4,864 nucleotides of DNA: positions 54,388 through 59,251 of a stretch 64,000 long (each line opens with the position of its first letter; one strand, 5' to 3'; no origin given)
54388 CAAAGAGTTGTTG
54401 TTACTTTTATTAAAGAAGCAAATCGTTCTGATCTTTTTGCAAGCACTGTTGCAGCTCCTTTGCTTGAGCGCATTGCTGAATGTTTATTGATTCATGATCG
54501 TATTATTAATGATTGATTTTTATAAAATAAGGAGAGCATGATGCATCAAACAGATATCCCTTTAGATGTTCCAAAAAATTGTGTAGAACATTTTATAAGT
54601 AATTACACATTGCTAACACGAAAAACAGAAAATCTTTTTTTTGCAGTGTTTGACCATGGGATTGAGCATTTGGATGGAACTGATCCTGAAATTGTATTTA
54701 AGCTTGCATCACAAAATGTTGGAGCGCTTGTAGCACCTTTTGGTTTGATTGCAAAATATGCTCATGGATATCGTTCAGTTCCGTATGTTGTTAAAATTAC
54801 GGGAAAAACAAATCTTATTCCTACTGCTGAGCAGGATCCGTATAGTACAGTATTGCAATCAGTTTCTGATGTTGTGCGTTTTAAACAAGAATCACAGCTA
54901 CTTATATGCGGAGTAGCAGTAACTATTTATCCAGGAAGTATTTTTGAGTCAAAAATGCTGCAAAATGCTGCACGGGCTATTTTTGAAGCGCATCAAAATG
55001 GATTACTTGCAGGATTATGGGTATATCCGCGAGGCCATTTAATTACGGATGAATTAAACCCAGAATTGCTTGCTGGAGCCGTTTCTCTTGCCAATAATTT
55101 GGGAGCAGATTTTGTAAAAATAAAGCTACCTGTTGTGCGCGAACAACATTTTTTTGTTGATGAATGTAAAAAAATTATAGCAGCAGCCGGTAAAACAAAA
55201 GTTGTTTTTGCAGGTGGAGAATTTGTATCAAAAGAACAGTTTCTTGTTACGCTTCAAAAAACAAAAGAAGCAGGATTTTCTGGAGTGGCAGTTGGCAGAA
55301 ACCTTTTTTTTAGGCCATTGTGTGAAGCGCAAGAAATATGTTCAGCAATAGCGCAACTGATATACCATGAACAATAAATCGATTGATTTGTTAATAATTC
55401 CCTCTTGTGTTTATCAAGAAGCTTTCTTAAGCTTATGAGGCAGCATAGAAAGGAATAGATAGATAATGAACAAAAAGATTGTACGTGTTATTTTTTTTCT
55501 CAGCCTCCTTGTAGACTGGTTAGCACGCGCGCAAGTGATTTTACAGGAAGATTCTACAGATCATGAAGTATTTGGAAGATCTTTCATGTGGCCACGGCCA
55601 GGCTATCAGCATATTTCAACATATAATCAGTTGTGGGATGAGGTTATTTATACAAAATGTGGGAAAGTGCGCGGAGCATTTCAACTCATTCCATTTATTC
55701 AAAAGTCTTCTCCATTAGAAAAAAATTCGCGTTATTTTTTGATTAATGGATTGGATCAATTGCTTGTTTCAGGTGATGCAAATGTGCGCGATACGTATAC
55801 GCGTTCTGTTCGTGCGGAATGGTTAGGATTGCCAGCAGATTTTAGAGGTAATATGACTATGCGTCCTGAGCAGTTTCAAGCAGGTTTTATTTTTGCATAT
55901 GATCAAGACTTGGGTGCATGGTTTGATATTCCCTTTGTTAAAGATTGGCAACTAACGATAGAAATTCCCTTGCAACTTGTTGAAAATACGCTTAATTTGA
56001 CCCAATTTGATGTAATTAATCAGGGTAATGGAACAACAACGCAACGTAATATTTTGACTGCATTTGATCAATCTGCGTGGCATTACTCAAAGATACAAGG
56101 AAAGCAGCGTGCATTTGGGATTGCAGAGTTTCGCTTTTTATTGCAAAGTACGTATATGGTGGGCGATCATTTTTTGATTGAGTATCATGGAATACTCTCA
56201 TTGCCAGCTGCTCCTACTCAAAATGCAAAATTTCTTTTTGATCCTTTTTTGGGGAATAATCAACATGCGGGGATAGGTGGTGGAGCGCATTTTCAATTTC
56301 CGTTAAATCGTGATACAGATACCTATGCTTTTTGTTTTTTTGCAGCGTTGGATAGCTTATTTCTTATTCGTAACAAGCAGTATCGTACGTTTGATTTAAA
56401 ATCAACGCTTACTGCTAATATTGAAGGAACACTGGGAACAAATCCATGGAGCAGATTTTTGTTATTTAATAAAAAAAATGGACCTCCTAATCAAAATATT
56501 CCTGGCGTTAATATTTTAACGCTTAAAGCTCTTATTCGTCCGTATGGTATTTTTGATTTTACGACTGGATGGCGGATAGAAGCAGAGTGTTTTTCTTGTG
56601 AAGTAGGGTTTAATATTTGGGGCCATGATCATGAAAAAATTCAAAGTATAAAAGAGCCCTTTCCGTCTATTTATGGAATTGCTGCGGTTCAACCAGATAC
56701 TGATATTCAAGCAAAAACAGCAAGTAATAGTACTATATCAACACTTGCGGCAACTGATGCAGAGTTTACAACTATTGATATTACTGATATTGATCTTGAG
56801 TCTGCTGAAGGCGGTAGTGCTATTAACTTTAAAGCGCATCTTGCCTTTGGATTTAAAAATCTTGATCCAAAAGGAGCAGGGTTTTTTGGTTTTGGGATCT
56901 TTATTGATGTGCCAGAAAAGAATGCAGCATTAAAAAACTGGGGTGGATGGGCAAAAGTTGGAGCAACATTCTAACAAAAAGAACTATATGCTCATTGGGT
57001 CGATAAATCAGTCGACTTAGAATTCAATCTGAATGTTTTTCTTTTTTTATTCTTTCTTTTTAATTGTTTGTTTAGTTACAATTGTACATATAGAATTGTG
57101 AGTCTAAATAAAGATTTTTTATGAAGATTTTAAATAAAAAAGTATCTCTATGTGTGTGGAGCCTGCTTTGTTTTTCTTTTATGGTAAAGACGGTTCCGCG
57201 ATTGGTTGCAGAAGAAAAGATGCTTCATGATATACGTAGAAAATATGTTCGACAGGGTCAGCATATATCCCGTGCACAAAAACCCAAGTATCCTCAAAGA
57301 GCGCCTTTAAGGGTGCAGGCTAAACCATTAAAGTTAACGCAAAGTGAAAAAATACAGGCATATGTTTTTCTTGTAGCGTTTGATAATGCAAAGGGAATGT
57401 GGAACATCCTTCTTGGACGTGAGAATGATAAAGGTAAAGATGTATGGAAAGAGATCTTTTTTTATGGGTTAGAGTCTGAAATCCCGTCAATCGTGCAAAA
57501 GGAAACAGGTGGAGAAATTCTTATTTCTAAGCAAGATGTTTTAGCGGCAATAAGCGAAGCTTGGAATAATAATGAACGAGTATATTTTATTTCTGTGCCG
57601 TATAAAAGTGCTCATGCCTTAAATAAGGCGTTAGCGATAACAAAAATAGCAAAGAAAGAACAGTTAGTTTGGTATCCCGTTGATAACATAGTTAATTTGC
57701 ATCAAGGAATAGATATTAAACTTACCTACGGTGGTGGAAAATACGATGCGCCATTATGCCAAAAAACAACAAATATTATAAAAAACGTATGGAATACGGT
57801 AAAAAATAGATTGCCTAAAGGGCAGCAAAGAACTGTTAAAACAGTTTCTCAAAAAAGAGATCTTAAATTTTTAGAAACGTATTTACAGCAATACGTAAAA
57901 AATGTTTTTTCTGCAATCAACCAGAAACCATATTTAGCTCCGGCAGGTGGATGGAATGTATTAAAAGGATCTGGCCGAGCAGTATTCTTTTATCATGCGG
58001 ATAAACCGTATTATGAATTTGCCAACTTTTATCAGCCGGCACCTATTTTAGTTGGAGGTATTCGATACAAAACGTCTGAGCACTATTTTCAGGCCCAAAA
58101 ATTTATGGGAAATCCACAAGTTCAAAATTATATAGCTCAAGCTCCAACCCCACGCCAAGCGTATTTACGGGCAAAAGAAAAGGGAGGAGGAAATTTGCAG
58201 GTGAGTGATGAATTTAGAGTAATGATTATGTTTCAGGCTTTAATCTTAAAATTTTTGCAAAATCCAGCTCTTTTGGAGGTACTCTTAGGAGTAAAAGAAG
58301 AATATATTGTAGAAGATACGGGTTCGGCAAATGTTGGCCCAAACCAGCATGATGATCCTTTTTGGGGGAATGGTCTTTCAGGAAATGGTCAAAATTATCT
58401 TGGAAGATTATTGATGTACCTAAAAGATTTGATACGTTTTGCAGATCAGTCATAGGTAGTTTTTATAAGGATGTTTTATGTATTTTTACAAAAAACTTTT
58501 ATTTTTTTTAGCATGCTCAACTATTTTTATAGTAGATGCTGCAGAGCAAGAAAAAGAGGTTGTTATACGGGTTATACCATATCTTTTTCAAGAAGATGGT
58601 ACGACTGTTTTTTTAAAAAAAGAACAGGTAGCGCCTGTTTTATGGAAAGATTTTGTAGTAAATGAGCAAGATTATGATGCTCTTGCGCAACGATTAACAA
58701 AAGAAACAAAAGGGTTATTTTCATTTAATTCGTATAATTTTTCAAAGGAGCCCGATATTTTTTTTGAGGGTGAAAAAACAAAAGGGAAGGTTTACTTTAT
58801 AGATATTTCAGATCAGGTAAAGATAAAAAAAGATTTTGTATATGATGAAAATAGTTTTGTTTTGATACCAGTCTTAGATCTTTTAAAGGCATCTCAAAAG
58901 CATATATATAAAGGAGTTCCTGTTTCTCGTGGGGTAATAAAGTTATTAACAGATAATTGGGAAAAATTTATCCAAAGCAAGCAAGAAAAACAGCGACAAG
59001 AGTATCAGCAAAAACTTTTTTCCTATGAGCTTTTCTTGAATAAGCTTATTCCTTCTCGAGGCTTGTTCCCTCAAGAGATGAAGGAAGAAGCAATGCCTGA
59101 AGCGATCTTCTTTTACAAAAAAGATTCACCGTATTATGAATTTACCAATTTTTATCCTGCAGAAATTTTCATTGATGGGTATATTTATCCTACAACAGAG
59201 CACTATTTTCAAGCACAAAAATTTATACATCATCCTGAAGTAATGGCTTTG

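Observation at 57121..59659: Tandem pair of secreted two-domain proteins carrying C-terminal NADAR domains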

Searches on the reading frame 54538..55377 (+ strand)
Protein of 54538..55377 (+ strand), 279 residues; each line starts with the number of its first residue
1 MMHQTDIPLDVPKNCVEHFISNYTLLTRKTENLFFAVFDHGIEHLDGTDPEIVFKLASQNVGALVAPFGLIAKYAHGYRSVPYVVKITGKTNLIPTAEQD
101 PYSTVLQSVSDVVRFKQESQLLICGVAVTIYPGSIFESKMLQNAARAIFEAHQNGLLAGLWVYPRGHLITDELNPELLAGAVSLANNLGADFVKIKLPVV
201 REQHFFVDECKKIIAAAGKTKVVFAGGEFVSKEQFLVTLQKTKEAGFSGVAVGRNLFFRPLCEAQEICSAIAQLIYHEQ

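Call 3: search_protein_families(library=pfam, proteins=[window:54538-55377:+], max_evalue=0.01)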
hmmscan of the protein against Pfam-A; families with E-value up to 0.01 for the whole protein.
window:54538-55377:+ (279 aa): 1 family
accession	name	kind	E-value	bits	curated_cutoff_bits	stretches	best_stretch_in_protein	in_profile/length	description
PF01791.15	DeoC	-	4.1e-29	102.3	23.8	1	37-257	5-227/229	DeoC/LacD family aldolase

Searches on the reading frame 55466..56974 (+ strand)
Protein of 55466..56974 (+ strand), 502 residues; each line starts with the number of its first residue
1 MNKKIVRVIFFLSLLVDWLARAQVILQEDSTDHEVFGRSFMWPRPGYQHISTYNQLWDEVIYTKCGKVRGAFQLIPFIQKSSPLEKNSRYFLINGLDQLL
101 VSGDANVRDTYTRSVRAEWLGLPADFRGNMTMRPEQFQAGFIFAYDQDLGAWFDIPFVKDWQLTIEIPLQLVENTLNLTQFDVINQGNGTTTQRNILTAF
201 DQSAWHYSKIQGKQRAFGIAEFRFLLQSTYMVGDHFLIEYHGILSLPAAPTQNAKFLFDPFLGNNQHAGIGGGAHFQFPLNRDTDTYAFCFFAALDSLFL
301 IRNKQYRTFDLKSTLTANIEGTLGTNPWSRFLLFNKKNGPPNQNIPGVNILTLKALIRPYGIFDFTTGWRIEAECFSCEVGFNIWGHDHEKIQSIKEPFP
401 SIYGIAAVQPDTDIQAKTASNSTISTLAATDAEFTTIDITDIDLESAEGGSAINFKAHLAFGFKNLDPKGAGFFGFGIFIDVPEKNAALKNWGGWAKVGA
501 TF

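Call 3: search_protein_families(library=pfam, proteins=[window:55466-56974:+], max_evalue=0.01)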
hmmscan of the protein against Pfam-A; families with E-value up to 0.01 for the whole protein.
window:55466-56974:+ (502 aa): 0 families

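Call 4: search_protein_families(library=ncbifam, proteins=[window:55466-56974:+], max_evalue=0.01)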
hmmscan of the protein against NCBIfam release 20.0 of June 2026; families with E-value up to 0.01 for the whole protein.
window:55466-56974:+ (502 aa): 0 families

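Call 108: search_solved_structures(query=window:55466-56974:+, max_evalue=1)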
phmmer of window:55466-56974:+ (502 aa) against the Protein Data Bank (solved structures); distinct sequences matched with E-value up to 1: 0.
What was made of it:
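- Checked: The upstream 502-aa 'outer-membrane protein' has a signal peptide and a C-terminal Phe but no Pfam, NCBIfam or PDB match (calls 3, 4, 108).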

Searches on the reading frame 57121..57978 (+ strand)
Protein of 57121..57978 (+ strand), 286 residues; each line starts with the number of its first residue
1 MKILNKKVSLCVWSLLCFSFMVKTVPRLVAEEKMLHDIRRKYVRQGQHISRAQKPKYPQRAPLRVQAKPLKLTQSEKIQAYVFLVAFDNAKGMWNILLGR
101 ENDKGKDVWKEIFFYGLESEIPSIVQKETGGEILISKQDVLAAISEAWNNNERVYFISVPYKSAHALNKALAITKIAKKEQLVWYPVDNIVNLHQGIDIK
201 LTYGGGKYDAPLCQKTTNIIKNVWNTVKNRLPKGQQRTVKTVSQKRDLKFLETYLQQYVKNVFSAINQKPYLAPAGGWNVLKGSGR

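Call 6: find_homologous_proteins(query=window:57121-57978:+, max_evalue=0.001)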
Query window:57121-57978:+ (286 aa): 2 proteins with E <= 0.001 among 375 candidates.
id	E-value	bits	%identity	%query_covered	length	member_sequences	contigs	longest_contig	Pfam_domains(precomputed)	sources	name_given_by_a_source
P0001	3.2e-174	596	94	100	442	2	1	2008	PF08719.18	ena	-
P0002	2.0e-169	580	92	100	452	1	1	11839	PF08719.18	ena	-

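Call 13: find_encoding_contigs(protein=P0002, flank=10000, max_places=6)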
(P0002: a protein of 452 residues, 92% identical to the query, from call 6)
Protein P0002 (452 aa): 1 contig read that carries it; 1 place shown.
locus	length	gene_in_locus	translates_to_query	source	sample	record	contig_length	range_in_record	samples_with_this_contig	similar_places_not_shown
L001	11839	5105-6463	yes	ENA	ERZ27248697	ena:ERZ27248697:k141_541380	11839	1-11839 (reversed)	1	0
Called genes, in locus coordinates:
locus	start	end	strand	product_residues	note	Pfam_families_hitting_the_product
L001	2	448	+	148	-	?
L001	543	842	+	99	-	-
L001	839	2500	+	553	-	PF03717:PBP_dimer, PF00905:Transpeptidase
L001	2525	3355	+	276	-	PF01791:DeoC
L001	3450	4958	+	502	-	-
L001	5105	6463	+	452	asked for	PF08719:NADAR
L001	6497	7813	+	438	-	PF08719:NADAR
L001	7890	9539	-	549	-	PF00118:Cpn60_TCP1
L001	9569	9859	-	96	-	PF00166:Cpn10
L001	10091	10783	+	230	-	PF00834:Ribul_P_3_epim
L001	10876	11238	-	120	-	-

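Call 14: find_encoding_contigs(protein=P0001, flank=10000, max_places=6)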
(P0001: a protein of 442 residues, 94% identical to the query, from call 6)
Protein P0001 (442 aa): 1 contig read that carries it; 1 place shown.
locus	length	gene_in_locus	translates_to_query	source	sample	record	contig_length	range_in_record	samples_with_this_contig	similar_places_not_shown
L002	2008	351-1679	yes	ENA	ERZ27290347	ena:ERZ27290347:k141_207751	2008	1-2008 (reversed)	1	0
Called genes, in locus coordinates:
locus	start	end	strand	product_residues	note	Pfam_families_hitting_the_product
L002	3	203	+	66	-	?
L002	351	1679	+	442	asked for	PF08719:NADAR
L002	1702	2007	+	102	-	?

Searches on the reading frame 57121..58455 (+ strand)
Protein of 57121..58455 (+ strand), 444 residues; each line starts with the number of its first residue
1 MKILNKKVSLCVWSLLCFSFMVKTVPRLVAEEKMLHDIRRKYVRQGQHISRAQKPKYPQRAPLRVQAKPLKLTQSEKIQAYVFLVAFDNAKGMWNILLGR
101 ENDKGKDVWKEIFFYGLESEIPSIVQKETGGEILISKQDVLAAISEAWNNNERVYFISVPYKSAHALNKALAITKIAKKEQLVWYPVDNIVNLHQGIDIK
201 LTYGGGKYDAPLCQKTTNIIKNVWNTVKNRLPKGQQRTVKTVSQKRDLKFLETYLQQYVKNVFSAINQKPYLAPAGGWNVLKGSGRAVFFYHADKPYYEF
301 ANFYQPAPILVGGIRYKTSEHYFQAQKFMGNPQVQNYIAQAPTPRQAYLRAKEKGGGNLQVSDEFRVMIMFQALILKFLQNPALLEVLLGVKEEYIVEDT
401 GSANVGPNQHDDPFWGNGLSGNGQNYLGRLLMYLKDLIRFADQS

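Call 3: search_protein_families(library=pfam, proteins=[window:57121-58455:+], max_evalue=0.01)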
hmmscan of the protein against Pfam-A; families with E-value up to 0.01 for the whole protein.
window:57121-58455:+ (444 aa): 1 family
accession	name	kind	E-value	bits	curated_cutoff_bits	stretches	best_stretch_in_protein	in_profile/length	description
PF08719.17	NADAR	-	6.6e-22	78.9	35.1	1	289-439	1-163/163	NADAR domain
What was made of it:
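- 57976..58437 (+): P1 NADAR domain, YbiA type (residues 286-439); E320, K327 and E398 conserved. Pfam E 6.6e-22 (call 3).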

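Call 4: search_protein_families(library=ncbifam, proteins=[window:57121-58455:+], max_evalue=0.01)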
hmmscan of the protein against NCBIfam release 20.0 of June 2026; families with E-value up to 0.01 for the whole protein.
window:57121-58455:+ (444 aa): 2 families
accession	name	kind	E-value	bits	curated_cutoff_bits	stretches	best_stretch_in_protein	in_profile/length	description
TIGR02464.1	ribofla_fusion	equivalog_domain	2.2e-21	76.7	73.7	1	288-438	1-152/153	riboflavin biosynthesis intermediates N-glycosidase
NF053876.1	DS32_2_antiphage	equivalog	3.1e-16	59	240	1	287-440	8-157/181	NADAR family anti-phage protein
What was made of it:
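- Checked: Both also pass the TIGR02464 cutoff (call 4).
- TIGR02464 is matched above its cutoff (call 4).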

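Call 19: find_related_loci(query=window:57121-58455:+, collection=genome_contigs, flank=10000)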
Query window:57121-58455:+ (444 aa) in genome_contigs; peptide patterns used: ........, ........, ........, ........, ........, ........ (x = any residue, [..] = any of these).
599 stretches matched a pattern (row limit reached: there are more); 1 encode a relative of the query (tblastn E <= 1e-3); 1 distinct loci.
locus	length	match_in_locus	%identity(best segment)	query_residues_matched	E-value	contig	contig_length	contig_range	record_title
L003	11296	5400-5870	33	280-444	2e-19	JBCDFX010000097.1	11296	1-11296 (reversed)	MAG: Cyanobacteria bacterium P01_H01_bin.119 k141_88491_length_11296_cov_24.7083, whole genome shotgun sequence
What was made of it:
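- Tried and rejected: The genome_contigs scan returned only a distant cyanobacterial NADAR (call 19).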

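Call 20: find_encoding_contigs(protein=window:57121-58455:+, flank=2000, max_places=4)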
Protein window:57121-58455:+ (444 aa): 1 contig read that carries it; 1 place shown.
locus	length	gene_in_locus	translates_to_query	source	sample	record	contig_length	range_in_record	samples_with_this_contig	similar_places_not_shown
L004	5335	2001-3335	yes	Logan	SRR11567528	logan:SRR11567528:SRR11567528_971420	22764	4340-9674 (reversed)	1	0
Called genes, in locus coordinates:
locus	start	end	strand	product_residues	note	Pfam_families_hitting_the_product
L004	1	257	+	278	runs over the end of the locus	PF01791:DeoC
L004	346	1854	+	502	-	-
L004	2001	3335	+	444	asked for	PF08719:NADAR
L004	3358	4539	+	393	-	PF08719:NADAR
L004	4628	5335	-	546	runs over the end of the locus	PF00118:Cpn60_TCP1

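Call 83: predict_structure(alignment_id=A8)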
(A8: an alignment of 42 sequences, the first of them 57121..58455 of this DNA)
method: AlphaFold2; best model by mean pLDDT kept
length: 444 residues; sequences in the alignment: 42
mean_pLDDT: 82.7   pTM: 0.53
mean pLDDT of the five models: 82.7, 82.2, 80.6, 79.5, 78.6
residues with pLDDT >= 90: 210; 70-90: 158; 50-70: 40; < 50: 36
segments of 3 or more residues with pLDDT < 50: 46-66, 70-72, 237-245
pLDDT, mean of each block of 10 residues (from residue 1): 58 80 70 79 54 43 48 74 92 94 94 92 90 87 90 93 85 82 94 79 78 94 92 57 54 84 93 93 91 84 87 88 95 96 95 83 93 93 83 92 60 91 96 94 76
secondary structure, 60 per line:
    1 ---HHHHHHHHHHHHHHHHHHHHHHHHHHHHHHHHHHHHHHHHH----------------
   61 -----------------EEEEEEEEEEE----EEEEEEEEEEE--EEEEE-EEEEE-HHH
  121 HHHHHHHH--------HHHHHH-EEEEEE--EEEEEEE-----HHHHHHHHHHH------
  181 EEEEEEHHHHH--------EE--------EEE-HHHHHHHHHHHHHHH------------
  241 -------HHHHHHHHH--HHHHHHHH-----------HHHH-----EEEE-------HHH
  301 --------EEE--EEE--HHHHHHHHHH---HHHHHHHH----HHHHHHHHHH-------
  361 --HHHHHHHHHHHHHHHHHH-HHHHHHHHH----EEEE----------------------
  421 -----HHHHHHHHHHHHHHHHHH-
elements in order: H4-44 E78-88 E93-103 E106-110 E112-116 H118-128 H137-142 E144-149 E152-158 H164-174 E181-186 H187-191 E210-212 H214-228 H248-256 H259-266 H278-281 E287-290 E309-311 E314-316 H319-328 H332-339 H344-353 H363-380 H382-390 E395-398 H426-443
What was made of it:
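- The AlphaFold model of P1 shows one long helix over residues 4-44 (call 83).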

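Call 98: search_protein_families(library=padloc, proteins=[window:57121-58455:+], max_evalue=0.01)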
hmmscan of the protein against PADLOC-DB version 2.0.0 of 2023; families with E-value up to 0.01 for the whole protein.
window:57121-58455:+ (444 aa): 1 family
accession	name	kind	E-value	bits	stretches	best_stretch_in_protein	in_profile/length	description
PDLC04643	PDC-M42C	-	0.00012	20.3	1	288-435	4-154/158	-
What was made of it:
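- On Anti-phage NADAR (NCBIfam NF053876 DS32_2; PADLOC): PADLOC gives only weak PDC-M42C hits (call 98).
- Weak similarity to the candidate defence family PDC-M42C (call 98).
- Tried and rejected: Defence-system membership rejected (calls 4, 98).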

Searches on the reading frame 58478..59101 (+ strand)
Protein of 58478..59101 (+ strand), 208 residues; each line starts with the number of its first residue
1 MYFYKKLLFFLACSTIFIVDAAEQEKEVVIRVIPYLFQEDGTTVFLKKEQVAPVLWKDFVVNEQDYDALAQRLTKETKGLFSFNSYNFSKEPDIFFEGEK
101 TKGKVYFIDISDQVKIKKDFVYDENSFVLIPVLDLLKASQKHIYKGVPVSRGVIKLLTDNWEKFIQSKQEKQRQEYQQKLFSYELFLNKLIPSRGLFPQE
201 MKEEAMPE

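Call 7: find_homologous_proteins(query=window:58478-59101:+, max_evalue=0.001)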
Query window:58478-59101:+: 112 candidates shared short words with the query, none scored E <= 0.001.
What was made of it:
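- Tried and rejected: It found 2 close hits for P1 and none for P2 (calls 6, 7).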
